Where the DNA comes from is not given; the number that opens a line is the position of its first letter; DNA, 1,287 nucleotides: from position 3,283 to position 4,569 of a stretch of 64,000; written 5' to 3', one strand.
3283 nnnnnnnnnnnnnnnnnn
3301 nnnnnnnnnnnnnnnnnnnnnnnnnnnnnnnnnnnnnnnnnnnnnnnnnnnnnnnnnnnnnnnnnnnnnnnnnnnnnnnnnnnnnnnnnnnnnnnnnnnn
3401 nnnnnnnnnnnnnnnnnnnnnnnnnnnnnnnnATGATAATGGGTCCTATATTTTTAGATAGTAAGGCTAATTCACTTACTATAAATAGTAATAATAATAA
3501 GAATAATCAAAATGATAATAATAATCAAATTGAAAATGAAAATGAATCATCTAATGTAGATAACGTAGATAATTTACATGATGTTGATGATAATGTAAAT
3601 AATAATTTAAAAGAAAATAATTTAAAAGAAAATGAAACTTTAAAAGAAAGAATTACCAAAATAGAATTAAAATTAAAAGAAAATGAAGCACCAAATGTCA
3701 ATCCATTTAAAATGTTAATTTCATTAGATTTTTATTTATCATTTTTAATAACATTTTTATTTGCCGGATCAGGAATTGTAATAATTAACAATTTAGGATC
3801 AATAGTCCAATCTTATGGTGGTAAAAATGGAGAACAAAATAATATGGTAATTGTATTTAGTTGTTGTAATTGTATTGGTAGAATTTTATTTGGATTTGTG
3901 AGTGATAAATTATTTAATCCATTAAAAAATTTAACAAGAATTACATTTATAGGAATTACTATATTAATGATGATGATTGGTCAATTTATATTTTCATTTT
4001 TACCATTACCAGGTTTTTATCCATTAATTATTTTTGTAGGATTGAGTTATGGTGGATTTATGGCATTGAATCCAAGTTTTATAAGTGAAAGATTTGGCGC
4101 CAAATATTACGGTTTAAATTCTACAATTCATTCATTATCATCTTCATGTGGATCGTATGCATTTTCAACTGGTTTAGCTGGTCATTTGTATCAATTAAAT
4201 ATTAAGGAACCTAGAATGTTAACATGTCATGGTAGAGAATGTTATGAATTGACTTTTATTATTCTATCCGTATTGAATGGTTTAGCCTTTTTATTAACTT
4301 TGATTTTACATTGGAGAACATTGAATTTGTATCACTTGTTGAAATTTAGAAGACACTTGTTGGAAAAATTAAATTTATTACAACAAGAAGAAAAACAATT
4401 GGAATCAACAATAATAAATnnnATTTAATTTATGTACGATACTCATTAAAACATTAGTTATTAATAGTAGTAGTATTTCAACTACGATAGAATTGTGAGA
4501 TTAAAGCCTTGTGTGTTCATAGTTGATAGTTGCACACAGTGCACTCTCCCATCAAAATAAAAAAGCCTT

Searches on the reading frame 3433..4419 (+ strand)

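Call 39: search_protein_families(library=pfam, proteins=[window:3433-4419:+], max_evalue=0.001)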
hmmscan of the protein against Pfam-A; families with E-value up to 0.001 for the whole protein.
window:3433-4419:+ (329 aa): 2 families
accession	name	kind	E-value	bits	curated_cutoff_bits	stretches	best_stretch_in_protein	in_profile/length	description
PF07690.21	MFS_1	-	1.8e-12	47.3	33.4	1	104-295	2-174/347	Major Facilitator Superfamily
PF23262.1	NFD4_C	-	1.6e-11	44.9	27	1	93-301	12-214/215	NFD4, C-terminal domain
